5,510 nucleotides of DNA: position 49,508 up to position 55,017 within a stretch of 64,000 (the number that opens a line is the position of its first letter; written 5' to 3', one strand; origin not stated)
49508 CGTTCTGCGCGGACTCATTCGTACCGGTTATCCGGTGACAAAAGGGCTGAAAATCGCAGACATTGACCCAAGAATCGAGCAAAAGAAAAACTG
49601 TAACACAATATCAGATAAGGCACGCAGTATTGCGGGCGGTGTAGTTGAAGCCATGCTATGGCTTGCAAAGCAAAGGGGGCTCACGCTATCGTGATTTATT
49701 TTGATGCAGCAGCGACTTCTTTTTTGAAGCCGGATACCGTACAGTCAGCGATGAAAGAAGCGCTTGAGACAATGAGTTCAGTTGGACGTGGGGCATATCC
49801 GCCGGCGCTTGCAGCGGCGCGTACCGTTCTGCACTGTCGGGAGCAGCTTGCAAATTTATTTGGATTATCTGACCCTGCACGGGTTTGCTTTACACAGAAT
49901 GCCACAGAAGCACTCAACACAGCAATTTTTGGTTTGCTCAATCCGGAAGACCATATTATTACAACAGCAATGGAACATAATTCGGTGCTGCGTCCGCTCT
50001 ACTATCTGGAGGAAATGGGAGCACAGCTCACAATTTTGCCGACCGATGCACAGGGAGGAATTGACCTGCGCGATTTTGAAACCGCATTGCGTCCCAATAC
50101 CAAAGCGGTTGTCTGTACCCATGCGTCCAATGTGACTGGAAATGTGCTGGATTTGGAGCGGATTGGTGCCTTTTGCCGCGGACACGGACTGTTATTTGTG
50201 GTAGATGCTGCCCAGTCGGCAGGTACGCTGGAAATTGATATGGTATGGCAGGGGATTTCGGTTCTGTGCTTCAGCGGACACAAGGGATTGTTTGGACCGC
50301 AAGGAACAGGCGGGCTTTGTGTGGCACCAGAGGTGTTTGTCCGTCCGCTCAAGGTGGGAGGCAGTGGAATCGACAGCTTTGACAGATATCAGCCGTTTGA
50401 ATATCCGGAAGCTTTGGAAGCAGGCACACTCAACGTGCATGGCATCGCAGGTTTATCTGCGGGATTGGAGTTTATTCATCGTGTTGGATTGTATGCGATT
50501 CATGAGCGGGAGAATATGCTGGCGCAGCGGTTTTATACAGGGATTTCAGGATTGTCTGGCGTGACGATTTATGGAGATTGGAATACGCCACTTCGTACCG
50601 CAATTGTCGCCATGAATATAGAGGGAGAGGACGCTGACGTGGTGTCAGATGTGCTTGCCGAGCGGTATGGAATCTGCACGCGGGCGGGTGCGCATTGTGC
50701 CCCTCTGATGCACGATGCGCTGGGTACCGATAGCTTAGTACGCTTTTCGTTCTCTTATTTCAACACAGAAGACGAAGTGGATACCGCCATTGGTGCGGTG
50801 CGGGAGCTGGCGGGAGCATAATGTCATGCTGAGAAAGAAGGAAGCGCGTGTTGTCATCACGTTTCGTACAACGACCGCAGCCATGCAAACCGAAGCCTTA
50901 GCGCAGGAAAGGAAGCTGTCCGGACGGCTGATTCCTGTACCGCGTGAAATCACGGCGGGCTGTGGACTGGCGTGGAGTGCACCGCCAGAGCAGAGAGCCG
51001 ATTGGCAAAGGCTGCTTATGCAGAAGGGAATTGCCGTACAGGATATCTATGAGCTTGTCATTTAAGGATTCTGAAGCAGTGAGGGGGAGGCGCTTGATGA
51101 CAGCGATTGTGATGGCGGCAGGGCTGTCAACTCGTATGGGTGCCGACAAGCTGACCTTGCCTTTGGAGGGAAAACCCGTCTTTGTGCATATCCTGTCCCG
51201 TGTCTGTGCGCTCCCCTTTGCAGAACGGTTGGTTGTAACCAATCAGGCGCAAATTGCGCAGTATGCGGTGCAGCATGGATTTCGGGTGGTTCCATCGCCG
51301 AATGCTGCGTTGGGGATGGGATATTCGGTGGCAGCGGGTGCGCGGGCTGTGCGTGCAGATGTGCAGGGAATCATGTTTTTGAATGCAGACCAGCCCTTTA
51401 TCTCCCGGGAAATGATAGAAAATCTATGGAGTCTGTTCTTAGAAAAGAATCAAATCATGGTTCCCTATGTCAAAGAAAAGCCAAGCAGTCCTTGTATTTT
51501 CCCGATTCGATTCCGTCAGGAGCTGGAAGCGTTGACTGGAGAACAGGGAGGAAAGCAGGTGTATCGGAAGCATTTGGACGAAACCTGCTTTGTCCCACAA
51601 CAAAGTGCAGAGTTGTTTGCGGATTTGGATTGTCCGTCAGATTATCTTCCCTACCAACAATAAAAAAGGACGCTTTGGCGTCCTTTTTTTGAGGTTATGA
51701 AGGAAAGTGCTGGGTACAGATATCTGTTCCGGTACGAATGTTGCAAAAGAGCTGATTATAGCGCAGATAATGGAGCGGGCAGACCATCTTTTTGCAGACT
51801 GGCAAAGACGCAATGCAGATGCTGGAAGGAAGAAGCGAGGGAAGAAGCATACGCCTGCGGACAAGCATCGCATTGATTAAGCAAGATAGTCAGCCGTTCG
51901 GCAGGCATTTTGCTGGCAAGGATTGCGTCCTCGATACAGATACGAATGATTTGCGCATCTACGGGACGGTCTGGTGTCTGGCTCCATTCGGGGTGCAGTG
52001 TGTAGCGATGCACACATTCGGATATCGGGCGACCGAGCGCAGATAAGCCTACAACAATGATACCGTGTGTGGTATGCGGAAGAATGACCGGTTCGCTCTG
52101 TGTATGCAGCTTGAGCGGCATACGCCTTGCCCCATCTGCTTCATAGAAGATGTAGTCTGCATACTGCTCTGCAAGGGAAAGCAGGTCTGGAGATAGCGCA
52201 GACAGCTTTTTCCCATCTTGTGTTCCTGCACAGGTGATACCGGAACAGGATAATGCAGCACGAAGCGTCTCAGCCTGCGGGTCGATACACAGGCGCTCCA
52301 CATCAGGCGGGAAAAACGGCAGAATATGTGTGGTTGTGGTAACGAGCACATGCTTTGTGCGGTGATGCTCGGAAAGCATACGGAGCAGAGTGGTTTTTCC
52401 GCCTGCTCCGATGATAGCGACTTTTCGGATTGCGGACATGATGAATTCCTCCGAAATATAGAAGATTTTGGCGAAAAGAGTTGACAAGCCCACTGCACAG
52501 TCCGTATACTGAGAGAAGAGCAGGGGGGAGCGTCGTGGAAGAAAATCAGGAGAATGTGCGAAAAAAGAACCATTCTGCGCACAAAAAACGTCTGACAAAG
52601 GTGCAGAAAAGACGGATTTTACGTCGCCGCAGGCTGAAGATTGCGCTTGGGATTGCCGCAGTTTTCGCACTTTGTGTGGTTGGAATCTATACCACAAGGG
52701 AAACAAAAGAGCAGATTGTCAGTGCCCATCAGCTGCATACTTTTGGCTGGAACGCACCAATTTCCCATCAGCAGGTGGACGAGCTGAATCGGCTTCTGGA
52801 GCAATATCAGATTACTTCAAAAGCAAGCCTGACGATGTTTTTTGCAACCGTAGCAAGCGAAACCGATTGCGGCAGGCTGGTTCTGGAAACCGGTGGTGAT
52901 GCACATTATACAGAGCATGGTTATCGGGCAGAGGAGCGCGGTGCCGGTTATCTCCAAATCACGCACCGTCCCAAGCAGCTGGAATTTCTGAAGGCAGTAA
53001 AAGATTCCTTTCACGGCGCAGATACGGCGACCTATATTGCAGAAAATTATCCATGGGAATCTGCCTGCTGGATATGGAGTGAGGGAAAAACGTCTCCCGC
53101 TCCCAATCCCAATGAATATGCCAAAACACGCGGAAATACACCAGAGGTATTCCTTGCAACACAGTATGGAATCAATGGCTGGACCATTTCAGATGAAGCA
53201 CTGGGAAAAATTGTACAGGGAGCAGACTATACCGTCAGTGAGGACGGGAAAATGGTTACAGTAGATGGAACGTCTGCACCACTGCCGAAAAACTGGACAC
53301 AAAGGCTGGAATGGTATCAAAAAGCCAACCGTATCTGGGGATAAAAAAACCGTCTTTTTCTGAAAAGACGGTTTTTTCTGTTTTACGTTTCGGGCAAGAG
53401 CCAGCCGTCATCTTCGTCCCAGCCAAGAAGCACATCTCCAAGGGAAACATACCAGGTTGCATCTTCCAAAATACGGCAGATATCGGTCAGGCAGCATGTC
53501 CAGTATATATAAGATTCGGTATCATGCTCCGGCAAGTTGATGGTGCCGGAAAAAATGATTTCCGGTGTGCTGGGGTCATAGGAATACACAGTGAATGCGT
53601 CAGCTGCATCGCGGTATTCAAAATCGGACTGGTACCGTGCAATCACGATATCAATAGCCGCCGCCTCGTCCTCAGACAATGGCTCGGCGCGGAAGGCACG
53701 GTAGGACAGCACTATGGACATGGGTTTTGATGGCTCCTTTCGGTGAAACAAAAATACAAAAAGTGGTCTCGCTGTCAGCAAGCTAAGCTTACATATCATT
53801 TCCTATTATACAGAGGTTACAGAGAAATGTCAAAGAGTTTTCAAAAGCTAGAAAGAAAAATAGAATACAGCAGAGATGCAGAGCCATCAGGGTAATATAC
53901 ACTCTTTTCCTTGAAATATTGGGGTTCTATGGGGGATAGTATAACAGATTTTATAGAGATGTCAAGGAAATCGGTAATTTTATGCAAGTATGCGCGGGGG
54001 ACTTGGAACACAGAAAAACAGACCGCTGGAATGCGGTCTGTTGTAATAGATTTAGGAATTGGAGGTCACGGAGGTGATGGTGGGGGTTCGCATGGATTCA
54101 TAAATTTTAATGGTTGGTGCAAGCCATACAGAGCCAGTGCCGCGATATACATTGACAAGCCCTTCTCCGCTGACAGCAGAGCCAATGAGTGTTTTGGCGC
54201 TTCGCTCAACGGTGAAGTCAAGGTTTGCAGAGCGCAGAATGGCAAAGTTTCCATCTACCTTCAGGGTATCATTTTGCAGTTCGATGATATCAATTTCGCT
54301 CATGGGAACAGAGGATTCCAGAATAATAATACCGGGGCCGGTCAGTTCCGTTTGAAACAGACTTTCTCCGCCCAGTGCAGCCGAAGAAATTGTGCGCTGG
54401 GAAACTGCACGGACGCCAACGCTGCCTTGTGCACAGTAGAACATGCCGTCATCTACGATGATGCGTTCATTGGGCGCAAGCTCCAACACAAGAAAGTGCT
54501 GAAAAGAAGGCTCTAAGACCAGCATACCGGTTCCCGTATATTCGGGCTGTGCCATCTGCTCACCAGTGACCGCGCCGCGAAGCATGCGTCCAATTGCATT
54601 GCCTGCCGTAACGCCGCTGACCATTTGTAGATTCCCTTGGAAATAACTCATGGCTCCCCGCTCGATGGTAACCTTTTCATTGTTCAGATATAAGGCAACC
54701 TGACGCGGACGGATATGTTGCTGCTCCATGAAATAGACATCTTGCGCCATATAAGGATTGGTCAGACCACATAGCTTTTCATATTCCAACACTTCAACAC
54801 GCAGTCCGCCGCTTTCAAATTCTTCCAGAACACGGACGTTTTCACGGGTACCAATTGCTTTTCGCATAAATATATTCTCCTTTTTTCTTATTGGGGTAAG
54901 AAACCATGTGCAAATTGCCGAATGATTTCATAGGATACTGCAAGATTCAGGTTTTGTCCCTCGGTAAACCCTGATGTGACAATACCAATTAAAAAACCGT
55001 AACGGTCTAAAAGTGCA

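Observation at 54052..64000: Ter-associated 'biosynthetic' island: CitE-like lyase, PRTase, StiP, YceG-like, TelA and TerD, divergent from a YceG-N::protease plus AIM24 operon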

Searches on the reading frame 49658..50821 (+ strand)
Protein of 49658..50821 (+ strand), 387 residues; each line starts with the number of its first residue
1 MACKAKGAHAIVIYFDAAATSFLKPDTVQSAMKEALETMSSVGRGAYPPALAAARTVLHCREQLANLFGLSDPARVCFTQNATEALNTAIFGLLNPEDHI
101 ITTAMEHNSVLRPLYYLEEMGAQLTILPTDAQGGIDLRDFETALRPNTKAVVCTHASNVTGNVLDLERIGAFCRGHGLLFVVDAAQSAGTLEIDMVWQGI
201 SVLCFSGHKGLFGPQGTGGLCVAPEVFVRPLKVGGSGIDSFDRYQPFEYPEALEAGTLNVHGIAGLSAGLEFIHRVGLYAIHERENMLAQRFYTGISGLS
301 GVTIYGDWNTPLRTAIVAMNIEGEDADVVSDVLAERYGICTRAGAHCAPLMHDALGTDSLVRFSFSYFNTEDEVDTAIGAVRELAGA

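Call 11: search_protein_families(library=pfam, proteins=[window:49658-50821:+], max_evalue=0.001)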
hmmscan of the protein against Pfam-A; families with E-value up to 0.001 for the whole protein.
window:49658-50821:+ (387 aa): 5 families
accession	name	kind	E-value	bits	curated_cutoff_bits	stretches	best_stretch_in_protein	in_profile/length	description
PF00266.25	Aminotran_5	-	1.8e-85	287.6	21.5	1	13-375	1-369/371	Aminotransferase class-V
PF00155.27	Aminotran_1_2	-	1.1e-12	48.3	19.7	1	26-189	17-191/361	Aminotransferase class I and II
PF01041.23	DegT_DnrJ_EryC1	-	4.7e-11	43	19.8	1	78-206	44-169/360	DegT/DnrJ/EryC1/StrS aminotransferase family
PF01212.27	Beta_elim_lyase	-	1.6e-10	41.2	27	1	25-228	4-216/288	Beta-eliminating lyase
PF01053.26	Cys_Met_Meta_PP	-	5e-09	35.6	27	1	72-192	66-182/381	Cys/Met metabolism PLP-dependent enzyme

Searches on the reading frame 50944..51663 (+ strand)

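Call 11: search_protein_families(library=pfam, proteins=[window:50944-51663:+], max_evalue=0.001)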
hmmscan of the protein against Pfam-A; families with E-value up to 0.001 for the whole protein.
window:50944-51663:+ (239 aa): 2 families
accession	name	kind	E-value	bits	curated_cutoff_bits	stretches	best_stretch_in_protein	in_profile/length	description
PF12804.13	NTP_transf_3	-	5e-37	128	27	1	54-212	1-158/160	MobA-like NTP transferase domain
PF02348.25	CTP_transf_3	-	9.6e-05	22.7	22.6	1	54-169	2-118/217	Cytidylyltransferase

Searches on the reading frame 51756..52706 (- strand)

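Call 11: search_protein_families(library=pfam, proteins=[window:51756-52706:-], max_evalue=0.001)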
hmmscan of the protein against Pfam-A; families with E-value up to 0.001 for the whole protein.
window:51756-52706:- (316 aa): 1 family
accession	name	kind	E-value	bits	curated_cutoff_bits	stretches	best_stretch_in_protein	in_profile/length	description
PF19842.5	YqeC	-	6.5e-37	127.4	27.6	1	96-235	1-144/145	YqeC protein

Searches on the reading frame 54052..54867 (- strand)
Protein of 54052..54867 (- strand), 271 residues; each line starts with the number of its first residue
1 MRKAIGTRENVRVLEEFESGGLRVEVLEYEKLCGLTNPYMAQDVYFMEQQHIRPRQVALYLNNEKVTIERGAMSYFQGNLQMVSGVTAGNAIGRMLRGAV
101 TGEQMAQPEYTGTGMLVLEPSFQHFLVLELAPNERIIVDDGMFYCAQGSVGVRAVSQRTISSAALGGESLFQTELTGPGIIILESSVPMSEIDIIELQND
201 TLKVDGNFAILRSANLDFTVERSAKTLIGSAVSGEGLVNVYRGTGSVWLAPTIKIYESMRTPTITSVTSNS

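Call 7: search_protein_families(library=pfam, proteins=[window:54052-54867:-], max_evalue=0.01)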
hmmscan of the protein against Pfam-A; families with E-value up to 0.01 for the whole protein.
window:54052-54867:- (271 aa): 1 family
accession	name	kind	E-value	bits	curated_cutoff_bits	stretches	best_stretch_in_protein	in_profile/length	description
PF01987.23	AIM24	-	3.2e-40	138.5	25.7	1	55-251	9-204/205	Mitochondrial biogenesis AIM24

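Call 8: search_protein_families(library=ncbifam, proteins=[window:54052-54867:-], max_evalue=0.01)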
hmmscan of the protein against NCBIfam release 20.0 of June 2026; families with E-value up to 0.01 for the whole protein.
window:54052-54867:- (271 aa): 1 family
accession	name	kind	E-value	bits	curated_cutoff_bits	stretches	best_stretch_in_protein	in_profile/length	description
TIGR00266.1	TIGR00266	hypoth_equivalog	2.5e-12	46.8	96.6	1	63-249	21-202/222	TIGR00266 family protein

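Call 15: search_protein_families(library=padloc, proteins=[window:54052-54867:-], max_evalue=0.01)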
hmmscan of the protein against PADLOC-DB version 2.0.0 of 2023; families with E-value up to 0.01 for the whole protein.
window:54052-54867:- (271 aa): 0 families

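Call 51: find_related_loci(query=window:54052-54867:-, collection=metagenome_contigs, flank=10000)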
Query window:54052-54867:- (271 aa) in metagenome_contigs; peptide patterns used: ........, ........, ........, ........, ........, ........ (x = any residue, [..] = any of these).
106 stretches matched a pattern; 39 encode a relative of the query (tblastn E <= 1e-3); 39 distinct loci.
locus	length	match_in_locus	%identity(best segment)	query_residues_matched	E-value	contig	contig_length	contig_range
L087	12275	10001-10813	90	1-271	6e-165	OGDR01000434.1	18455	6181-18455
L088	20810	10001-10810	87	1-266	5e-162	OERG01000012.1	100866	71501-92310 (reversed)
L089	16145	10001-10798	86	1-262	2e-156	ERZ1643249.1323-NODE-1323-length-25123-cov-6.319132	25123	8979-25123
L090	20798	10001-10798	86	1-262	2e-156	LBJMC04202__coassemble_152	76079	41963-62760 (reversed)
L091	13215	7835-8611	86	1-259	2e-155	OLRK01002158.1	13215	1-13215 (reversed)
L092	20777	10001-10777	86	1-259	6e-155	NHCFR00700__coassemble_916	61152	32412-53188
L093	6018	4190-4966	83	1-259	5e-151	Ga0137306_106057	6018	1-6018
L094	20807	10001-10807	77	1-269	3e-146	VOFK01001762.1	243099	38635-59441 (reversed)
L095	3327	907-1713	77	1-269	2e-151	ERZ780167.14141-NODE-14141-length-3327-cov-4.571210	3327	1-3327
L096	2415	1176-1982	77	1-269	1e-154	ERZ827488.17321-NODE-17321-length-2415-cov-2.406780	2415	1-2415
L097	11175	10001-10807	77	1-269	1e-145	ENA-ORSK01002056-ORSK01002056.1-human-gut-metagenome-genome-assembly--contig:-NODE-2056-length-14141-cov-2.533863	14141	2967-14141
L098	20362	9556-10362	77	1-269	1e-145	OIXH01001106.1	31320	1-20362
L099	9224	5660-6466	77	1-269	1e-145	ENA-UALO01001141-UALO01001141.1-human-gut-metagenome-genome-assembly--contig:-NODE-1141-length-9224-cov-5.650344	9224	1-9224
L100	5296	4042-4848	77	1-269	6e-147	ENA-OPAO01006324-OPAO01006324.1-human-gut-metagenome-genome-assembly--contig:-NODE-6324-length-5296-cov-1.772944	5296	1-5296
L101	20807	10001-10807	77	1-269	1e-145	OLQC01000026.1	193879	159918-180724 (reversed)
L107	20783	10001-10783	80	1-261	2e-145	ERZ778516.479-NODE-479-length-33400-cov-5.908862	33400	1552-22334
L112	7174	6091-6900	76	1-270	5e-144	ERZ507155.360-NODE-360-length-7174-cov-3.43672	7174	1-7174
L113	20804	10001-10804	75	1-268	7e-139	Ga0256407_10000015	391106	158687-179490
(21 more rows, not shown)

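Call 91: search_solved_structures(query=window:54052-54867:-, max_evalue=0.01)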
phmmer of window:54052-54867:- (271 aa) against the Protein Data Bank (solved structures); distinct sequences matched with E-value up to 0.01: 2.
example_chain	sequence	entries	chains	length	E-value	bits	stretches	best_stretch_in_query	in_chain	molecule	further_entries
1pg6_A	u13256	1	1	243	1.4e-11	47.7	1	64-250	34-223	Hypothetical protein SpyM3_0169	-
1yox_A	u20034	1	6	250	1.3e-06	31.4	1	63-250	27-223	hypothetical protein PA3696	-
